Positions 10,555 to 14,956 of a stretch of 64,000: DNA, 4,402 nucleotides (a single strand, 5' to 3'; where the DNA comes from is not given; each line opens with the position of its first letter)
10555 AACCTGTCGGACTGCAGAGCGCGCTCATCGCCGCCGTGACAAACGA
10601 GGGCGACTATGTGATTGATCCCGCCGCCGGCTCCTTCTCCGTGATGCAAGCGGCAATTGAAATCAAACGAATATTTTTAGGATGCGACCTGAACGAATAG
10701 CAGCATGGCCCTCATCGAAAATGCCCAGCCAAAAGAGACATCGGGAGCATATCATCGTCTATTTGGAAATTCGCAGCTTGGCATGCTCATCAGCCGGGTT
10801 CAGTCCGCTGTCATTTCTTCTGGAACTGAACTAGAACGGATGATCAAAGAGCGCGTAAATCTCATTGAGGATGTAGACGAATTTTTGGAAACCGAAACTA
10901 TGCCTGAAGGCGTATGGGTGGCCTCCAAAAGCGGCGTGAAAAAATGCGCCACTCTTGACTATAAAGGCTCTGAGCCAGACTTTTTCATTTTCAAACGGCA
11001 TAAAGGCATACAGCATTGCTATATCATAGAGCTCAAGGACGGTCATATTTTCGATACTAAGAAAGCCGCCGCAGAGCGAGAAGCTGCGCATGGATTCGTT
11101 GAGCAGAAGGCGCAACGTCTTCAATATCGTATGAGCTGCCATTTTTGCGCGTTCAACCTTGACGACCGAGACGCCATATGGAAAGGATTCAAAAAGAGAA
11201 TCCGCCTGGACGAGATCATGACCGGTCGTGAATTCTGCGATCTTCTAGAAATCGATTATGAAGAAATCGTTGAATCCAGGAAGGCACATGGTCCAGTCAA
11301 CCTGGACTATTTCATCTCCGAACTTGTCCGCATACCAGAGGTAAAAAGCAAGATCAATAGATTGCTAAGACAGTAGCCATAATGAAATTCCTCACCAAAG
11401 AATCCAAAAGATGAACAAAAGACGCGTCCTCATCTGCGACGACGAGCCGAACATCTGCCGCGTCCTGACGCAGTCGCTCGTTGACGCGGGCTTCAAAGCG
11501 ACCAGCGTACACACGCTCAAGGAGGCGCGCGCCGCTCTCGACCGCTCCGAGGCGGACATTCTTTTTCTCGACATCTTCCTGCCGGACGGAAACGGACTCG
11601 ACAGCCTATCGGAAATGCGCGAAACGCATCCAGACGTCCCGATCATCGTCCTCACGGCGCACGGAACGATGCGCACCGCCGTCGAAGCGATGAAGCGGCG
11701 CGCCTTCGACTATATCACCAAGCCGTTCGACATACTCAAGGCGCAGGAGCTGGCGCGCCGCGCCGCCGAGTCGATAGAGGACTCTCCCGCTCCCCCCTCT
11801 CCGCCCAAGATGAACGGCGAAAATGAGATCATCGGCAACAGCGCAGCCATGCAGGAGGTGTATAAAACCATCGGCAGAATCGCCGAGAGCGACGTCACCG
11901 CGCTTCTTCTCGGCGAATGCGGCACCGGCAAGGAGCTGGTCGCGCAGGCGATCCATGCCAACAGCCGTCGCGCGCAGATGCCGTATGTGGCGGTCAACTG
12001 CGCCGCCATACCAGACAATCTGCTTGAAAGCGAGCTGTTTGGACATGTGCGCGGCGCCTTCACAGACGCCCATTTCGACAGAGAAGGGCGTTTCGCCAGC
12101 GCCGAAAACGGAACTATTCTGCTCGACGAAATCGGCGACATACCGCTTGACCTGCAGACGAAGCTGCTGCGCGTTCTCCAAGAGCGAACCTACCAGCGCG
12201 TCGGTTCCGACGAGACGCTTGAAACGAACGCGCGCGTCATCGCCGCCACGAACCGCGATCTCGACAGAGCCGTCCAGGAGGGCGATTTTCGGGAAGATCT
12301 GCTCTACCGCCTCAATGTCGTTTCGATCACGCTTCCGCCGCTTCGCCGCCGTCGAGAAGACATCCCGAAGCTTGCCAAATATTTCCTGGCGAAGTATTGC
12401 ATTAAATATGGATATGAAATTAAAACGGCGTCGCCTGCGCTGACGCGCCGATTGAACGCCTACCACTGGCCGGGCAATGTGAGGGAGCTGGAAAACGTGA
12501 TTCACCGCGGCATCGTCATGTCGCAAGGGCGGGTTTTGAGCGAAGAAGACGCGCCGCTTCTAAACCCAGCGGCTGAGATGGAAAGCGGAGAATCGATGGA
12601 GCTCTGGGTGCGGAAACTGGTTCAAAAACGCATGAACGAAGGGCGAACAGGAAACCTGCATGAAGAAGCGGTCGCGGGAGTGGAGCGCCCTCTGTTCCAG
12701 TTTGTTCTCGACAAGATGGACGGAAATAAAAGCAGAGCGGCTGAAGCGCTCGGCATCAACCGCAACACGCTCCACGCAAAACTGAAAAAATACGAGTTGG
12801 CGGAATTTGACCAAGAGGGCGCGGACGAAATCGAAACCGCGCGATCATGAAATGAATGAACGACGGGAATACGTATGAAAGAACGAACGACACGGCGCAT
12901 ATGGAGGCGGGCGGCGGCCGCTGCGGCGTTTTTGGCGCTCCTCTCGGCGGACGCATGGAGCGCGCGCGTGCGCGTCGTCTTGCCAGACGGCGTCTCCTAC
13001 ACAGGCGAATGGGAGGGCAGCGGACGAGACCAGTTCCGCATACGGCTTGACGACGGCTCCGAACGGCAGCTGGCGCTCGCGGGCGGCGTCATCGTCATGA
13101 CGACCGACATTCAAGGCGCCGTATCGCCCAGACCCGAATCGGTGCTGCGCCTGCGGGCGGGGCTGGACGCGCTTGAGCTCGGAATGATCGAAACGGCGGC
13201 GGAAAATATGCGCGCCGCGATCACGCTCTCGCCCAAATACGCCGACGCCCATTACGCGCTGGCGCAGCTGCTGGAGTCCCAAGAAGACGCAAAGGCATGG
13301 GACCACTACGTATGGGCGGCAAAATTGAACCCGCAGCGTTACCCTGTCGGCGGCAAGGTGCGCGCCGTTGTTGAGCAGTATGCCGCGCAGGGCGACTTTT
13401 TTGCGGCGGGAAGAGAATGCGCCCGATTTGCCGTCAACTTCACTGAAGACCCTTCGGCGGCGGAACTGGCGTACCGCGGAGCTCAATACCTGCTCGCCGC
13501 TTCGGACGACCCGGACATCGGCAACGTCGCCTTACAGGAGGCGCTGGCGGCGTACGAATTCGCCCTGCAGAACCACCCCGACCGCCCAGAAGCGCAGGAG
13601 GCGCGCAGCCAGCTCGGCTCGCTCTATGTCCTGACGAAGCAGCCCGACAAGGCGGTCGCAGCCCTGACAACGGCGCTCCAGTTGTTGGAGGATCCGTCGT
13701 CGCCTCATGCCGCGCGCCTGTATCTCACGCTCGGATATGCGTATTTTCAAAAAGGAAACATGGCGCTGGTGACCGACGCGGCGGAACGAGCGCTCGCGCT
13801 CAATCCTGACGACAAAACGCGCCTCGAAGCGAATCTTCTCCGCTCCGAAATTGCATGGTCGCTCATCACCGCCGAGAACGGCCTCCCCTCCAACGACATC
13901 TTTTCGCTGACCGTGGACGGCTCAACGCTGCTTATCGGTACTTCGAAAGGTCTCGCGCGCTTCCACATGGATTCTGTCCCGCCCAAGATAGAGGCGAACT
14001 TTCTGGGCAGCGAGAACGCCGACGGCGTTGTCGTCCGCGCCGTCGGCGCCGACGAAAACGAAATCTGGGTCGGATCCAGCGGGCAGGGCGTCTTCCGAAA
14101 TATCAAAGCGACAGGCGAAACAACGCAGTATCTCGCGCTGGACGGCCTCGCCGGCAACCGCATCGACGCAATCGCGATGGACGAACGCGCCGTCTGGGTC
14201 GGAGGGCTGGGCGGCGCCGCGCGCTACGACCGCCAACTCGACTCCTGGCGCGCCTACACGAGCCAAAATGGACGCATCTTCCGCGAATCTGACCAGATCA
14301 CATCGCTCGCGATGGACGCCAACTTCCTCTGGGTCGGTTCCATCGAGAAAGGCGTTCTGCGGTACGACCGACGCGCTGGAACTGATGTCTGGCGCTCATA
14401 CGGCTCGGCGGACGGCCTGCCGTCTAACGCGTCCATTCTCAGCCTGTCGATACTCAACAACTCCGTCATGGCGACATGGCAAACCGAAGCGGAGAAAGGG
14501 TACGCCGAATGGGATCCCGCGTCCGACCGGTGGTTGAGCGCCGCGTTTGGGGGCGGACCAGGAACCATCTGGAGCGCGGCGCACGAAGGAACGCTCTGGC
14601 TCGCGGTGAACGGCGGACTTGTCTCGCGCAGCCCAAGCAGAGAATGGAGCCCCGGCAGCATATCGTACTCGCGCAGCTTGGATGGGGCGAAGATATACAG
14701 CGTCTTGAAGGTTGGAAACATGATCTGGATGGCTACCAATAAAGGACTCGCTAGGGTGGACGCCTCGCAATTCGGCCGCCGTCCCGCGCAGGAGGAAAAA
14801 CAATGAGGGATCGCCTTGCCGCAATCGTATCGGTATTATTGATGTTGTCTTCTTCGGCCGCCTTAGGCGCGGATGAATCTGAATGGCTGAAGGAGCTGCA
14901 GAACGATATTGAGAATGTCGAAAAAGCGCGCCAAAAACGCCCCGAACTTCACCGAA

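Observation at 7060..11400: Low-GC island with an FRG-domain/TPR gene and a divergent restriction-modification pair: candidate novel defense module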

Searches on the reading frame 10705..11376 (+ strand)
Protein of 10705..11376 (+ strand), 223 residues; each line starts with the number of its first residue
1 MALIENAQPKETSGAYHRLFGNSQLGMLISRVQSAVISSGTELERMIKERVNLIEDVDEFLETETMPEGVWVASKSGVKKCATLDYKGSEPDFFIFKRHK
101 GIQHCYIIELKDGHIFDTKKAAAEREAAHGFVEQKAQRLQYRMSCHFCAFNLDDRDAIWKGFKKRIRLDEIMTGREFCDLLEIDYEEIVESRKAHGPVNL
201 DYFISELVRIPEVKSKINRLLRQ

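Call 3: search_protein_families(library=pfam, proteins=[window:10705-11376:+], max_evalue=0.01)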
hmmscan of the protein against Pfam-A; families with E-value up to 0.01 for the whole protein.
window:10705-11376:+ (223 aa): 1 family
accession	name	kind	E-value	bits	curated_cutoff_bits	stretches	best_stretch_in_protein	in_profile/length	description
PF17443.8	pXO2-72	-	0.0045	17.7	25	1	167-187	4-24/62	Uncharacterized protein pXO2-72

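Call 4: search_protein_families(library=padloc, proteins=[window:10705-11376:+], max_evalue=0.01)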
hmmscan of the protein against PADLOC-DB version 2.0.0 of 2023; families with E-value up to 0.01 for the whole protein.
window:10705-11376:+ (223 aa): 2 families
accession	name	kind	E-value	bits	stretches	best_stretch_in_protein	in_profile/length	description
PDLC03487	REase_II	-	8.1e-48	160.9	1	4-218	4-224/227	Type II restriction enzyme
PDLC00396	SduA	-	0.0047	14.4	1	60-138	67-146/230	DUF4263 domain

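Call 7: search_protein_families(library=ncbifam, proteins=[window:10705-11376:+], max_evalue=0.01)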
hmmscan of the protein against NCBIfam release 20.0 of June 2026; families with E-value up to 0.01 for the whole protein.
window:10705-11376:+ (223 aa): 0 families

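Call 15: find_encoding_contigs(protein=window:10705-11376:+, flank=10000, max_places=6)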
Protein window:10705-11376:+ (223 aa): no gene with exactly this product is on record in the collection.

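Call 38: find_homologous_proteins(query=window:10705-11376:+)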
Query window:10705-11376:+ (223 aa): 666 proteins with E <= 0.001 among 855 candidates; the best 120 are listed.
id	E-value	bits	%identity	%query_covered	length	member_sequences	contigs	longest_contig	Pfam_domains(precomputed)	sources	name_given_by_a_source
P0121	1.5e-130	451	89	100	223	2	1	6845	-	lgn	-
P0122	4.0e-129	446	87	100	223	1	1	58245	-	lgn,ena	-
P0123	3.8e-127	440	100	88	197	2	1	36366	-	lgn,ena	-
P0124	1.1e-89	318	65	99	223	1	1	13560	-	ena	-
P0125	3.8e-89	316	62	99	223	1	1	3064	-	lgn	-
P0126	2.8e-88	313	61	99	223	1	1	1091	-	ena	-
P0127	3.3e-87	309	61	99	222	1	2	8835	-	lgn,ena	-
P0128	3.6e-87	309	62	99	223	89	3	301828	-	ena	-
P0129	5.4e-87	309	62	100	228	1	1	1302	-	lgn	-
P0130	2.0e-86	307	63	99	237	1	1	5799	-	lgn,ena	-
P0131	3.0e-86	306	60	99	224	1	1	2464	-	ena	-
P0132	5.6e-86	305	60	99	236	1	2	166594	-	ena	-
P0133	5.9e-86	305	61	99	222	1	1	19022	-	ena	-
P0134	6.2e-86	305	62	100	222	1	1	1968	-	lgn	-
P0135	6.4e-86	305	58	99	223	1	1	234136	-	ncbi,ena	-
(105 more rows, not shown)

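Call 39: search_solved_structures(query=window:10705-11376:+, max_evalue=1)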
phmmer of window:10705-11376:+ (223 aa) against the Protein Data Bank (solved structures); distinct sequences matched with E-value up to 1: 0.

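Call 41: find_encoding_contigs(protein=P0122, flank=8000, max_places=3)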
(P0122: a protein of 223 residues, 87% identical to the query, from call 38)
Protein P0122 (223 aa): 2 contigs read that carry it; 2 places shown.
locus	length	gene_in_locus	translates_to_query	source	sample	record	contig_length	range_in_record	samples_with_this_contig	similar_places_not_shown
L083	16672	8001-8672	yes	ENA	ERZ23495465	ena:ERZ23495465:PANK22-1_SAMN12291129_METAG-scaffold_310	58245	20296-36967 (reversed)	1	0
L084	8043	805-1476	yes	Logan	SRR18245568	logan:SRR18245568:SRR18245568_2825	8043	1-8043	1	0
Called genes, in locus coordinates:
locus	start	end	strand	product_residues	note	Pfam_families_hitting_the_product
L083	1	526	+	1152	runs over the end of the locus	PF14814:UB2H (weak), PF17757:UvrB_inter, PF02559:CarD_TRCF_RID, PF00270:DEAD, PF04851:ResIII, PF00271:Helicase_C, PF03461:TRCF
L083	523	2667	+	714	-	PF00639:Rotamase (faint), PF13145:Rotamase_2, PF13616:Rotamase_3 (faint), PF13145:Rotamase_2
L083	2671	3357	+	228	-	PF13624:SurA_N_3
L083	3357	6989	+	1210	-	PF00639:Rotamase, PF13145:Rotamase_2 (faint), PF13616:Rotamase_3 (weak), PF00639:Rotamase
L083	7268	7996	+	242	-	PF01555:N6_N4_Mtase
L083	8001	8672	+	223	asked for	-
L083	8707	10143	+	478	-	PF00072:Response_reg, PF00158:Sigma54_activat, PF14532:Sigma54_activ_2, PF00004:AAA (weak), PF07728:AAA_5, PF25601:AAA_lid_14, PF02954:HTH_8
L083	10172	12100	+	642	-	PF14559:TPR_19 (faint), PF00515:TPR_1 (faint), PF13181:TPR_8 (faint), PF07494:Reg_prop (faint)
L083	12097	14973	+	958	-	PF13428:TPR_14 (faint), PF24575:TPR_Slam (faint), PF13174:TPR_6 (faint), PF13424:TPR_12 (faint), PF23914:TPR_CcmH_CycH (weak), PF12895:ANAPC3 (weak), PF13432:TPR_16, PF14559:TPR_19 (weak), +9 more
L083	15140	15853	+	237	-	-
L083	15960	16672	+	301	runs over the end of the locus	PF01479:S4, PF00849:PseudoU_synth_2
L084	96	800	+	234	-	PF01555:N6_N4_Mtase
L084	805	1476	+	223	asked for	-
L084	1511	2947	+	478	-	PF00072:Response_reg, PF00158:Sigma54_activat, PF14532:Sigma54_activ_2, PF00004:AAA (weak), PF07728:AAA_5, PF25601:AAA_lid_14, PF02954:HTH_8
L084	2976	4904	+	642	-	PF14559:TPR_19 (faint), PF00515:TPR_1 (faint), PF13181:TPR_8 (faint), PF07494:Reg_prop (faint)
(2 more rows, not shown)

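Call 42: find_encoding_contigs(protein=P0121, flank=8000, max_places=3)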
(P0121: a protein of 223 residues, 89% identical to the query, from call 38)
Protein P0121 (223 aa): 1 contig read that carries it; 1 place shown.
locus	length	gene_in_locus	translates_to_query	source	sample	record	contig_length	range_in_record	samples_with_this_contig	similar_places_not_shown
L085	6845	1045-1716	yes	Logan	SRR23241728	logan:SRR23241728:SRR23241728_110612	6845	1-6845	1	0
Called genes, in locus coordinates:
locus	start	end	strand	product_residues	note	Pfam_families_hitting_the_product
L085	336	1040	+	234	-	PF01555:N6_N4_Mtase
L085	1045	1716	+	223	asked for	-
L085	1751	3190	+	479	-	PF00072:Response_reg, PF00158:Sigma54_activat, PF14532:Sigma54_activ_2, PF07728:AAA_5, PF25601:AAA_lid_14, PF02954:HTH_8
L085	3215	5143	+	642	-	PF13428:TPR_14 (faint), PF14559:TPR_19 (faint), PF00515:TPR_1 (faint), PF07719:TPR_2 (faint), PF13181:TPR_8 (faint), PF13414:TPR_11 (faint), PF13432:TPR_16 (weak)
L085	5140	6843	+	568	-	?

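Call 79: search_protein_families(library=phrogs, proteins=[window:10705-11376:+], max_evalue=0.001)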
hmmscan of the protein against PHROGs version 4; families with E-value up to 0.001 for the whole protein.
window:10705-11376:+ (223 aa): 0 families

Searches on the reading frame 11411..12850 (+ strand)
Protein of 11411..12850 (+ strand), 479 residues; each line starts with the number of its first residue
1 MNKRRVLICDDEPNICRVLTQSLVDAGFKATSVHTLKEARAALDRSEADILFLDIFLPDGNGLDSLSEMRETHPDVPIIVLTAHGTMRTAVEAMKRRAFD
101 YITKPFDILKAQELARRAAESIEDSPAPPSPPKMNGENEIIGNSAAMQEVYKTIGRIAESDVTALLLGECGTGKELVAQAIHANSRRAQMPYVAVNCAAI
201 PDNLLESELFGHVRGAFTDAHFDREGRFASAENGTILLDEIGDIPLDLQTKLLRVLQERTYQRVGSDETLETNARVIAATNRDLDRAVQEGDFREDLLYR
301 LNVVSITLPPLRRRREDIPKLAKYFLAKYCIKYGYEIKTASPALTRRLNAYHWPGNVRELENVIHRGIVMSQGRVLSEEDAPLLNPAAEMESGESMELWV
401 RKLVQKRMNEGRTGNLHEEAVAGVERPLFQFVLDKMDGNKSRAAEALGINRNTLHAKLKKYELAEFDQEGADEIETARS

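Call 3: search_protein_families(library=pfam, proteins=[window:11411-12850:+], max_evalue=0.01)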
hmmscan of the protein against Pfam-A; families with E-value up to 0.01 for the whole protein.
window:11411-12850:+ (479 aa): 8 families
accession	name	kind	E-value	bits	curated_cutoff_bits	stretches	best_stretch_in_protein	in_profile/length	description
PF00158.32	Sigma54_activat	-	2.8e-69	232.5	20.2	1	140-306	1-167/168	Sigma-54 interaction domain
PF00072.30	Response_reg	-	2.9e-26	92.3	30.2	1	6-108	1-103/111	Response regulator receiver domain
PF25601.1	AAA_lid_14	-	5.3e-23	81.1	27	1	312-382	1-71/87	AAA+ ATPase lid domain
PF14532.12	Sigma54_activ_2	-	8.2e-21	75.1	25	1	141-311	1-138/138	Sigma-54 interaction domain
PF02954.25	HTH_8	-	1.3e-11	44.5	22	1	424-461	5-42/42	Bacterial regulatory protein, Fis family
PF07728.20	AAA_5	-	9.7e-10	39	22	1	165-283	3-124/139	AAA domain (dynein-related subfamily)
PF00004.35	AAA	-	6.8e-06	27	21.2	1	165-288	2-118/131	ATPase family associated with various cellular activities (AAA)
PF13556.12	HTH_30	-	0.00012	22.2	27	1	437-462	12-37/59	PucR C-terminal helix-turn-helix domain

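Call 7: search_protein_families(library=ncbifam, proteins=[window:11411-12850:+], max_evalue=0.01)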
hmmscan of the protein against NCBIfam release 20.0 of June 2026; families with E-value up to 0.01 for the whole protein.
window:11411-12850:+ (479 aa): 112 families (the best 25 are shown)
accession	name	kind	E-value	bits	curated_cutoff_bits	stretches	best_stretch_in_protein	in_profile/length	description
TIGR01818.1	ntrC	equivalog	5.7e-147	490.2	558.6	1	6-460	1-462/463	nitrogen regulation protein NR(I)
NF008469.0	PRK11361.1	equivalog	4.5e-134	447.6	714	1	3-464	4-457/461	acetoacetate metabolism transcriptional regulator AtoC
NF008176.1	PRK10923.1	equivalog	2e-125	419.1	620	1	1-461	1-466/469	nitrogen regulation protein NR(I)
NF041946.1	LuxO_transreg_Vib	equivalog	6.3e-114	381.3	800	1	24-462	17-461/463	quorum-sensing sigma-54 dependent transcriptional regulator LuxO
TIGR02915.1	PEP_resp_reg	equivalog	1.6e-112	376.6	502.6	1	6-463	1-444/445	PEP-CTERM-box response regulator transcription factor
NF007689.0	PRK10365.1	equivalog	1.6e-110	369.9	760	1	4-459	6-440/441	sigma-54-dependent response regulator transcription factor ZraR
TIGR01817.1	nifA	equivalog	1.3e-104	351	528.85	1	119-382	177-439/534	nif-specific transcriptional activator NifA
NF051870.1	NAssimRespRegNtrX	equivalog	1.5e-104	350.4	600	1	5-460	3-449/452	nitrogen assimilation response regulator NtrX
NF003451.0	PRK05022.1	equivalog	2.6e-104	349.7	476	1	113-463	167-510/512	nitric oxide reductase transcriptional regulator NorR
NF050807.1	TransRegFlbDCaul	equivalog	5.5e-103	345.2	750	1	21-464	18-441/454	sigma-54-dependent transcriptional regulator FlbD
NF011695.0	PRK15115.1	equivalog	1.9e-102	343.3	763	1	5-379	8-376/445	two-component system response regulator GlrR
NF041552.1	TF_PrdR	equivalog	1.4e-100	337.3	795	1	138-462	267-577/577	sigma-54 dependent transcriptional regulator PrdR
NF049963.1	RespRegFlgRCampy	domain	1.6e-96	323.8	750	2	6-381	3-377/429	fla regulon two-component system response regulator FlgR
NF038308.1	RNA_repair_RtcR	equivalog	9.4e-94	315.1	650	1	138-462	180-517/530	RNA repair transcriptional activator RtcR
NF011958.0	PRK15429.1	equivalog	1.2e-87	295.2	830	1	138-385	379-626/692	formate hydrogenlyase transcriptional activator FlhA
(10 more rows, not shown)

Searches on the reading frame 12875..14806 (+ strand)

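Call 3: search_protein_families(library=pfam, proteins=[window:12875-14806:+], max_evalue=0.01)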
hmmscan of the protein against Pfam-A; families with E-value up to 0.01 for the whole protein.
window:12875-14806:+ (643 aa): 12 families
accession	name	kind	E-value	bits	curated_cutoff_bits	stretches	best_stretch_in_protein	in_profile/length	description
PF00515.34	TPR_1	-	1.3e-10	41.1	27.8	1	280-313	1-34/34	Tetratricopeptide repeat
PF13181.12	TPR_8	-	1.8e-09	37.5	25.7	0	280-313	1-34/34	Tetratricopeptide repeat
PF07719.23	TPR_2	-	6.7e-09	35.6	27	1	280-313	1-34/34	Tetratricopeptide repeat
PF13414.12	TPR_11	-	1.3e-07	31.7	26.8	1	101-135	6-40/42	TPR repeat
PF13424.12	TPR_12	-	7.6e-07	29.7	30.1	2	243-309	5-74/77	Tetratricopeptide repeat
PF14559.12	TPR_19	-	1.7e-06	28.7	25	1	220-269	7-53/68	Tetratricopeptide repeat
PF13432.12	TPR_16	-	1.1e-05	26.2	32.7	3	93-139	1-47/65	Tetratricopeptide repeat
PF13428.12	TPR_14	-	2.1e-05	25.2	23.5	0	281-315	2-36/44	Tetratricopeptide repeat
PF07494.17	Reg_prop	-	4.8e-05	23.5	20.4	0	336-357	1-23/24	Two component regulator propeller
PF13431.12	TPR_17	-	0.0006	20.3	24.4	0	114-137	4-27/34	Tetratricopeptide repeat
PF23914.1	TPR_CcmH_CycH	-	0.00064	20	42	0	276-315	46-85/158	Cytochrome c-type biogenesis protein H TPR domain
PF13371.12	TPR_9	-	0.0015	18.9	35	0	220-280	11-66/73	Tetratricopeptide repeat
